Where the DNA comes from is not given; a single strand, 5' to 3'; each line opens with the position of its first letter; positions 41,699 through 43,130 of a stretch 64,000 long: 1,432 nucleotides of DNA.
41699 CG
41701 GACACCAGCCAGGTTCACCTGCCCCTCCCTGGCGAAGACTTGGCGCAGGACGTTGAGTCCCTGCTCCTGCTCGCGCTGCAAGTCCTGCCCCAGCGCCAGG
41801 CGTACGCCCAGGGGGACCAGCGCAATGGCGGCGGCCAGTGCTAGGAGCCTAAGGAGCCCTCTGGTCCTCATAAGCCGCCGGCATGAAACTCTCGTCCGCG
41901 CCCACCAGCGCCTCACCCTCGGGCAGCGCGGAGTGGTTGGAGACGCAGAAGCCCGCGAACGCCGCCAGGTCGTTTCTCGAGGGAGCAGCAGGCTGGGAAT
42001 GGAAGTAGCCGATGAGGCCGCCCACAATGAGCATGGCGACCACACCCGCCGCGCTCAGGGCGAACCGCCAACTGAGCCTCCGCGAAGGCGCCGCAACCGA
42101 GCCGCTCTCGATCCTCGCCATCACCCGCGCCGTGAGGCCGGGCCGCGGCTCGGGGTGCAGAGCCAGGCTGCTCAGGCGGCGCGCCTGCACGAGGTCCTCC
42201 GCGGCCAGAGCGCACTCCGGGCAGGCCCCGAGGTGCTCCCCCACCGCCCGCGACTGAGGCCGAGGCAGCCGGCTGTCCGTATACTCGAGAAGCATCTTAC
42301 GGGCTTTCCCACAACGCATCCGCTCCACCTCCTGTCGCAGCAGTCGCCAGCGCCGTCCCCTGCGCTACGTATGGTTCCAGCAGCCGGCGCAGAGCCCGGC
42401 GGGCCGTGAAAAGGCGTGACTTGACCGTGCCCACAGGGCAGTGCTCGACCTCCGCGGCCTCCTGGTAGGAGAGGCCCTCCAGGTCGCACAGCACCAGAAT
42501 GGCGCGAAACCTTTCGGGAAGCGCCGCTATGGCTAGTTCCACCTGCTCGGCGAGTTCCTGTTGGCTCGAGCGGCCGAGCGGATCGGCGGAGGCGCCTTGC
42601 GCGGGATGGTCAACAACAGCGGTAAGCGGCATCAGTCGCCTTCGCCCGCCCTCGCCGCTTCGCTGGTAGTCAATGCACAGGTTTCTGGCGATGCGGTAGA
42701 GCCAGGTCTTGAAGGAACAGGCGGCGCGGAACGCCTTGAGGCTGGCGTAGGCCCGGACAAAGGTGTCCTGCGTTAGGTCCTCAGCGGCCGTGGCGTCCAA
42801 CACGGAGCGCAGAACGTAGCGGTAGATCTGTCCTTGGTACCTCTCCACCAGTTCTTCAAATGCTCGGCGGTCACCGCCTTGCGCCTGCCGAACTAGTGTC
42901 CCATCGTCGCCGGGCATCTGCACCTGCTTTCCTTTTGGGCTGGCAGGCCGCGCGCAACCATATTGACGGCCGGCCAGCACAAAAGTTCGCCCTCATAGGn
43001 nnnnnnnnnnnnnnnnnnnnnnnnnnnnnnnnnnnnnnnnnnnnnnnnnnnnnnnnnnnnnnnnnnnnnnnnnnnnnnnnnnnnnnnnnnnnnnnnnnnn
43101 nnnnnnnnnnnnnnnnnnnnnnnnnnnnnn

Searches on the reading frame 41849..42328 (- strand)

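Call 57: search_protein_families(library=pfam, proteins=[window:41849-42328:-], max_evalue=0.0001)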
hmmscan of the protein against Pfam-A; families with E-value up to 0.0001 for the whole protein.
window:41849-42328:- (159 aa): 1 family
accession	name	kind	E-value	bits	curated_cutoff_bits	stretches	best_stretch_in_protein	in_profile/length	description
PF13490.11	zf-HC2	-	4.6e-05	23.9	22.2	1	6-40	1-35/35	Putative zinc-finger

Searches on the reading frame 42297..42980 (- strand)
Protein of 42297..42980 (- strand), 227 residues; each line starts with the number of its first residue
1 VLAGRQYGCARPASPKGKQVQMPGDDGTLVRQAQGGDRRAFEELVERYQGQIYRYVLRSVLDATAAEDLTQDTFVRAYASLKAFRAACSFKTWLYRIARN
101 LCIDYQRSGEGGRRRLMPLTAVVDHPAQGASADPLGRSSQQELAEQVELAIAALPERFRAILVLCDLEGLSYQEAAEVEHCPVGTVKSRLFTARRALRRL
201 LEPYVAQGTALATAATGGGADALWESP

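Call 57: search_protein_families(library=pfam, proteins=[window:42297-42980:-], max_evalue=0.0001)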
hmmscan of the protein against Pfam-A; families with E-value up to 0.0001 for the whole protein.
window:42297-42980:- (227 aa): 5 families
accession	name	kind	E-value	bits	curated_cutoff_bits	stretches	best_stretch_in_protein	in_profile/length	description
PF04542.20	Sigma70_r2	-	3.5e-19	68.8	24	1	44-108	1-67/71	Sigma-70 region 2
PF08281.18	Sigma70_r4_2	-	1.7e-16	60.1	25.7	1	145-197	2-54/54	Sigma-70, region 4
PF04545.22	Sigma70_r4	-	4.7e-11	42.5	24.1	1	150-198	1-49/50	Sigma-70, region 4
PF07638.17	Sigma70_ECF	-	1.3e-05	25.6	21.1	1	29-199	7-181/185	ECF sigma factor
PF12645.13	HTH_16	-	2.6e-05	24.7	22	1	29-76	3-56/65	Helix-turn-helix domain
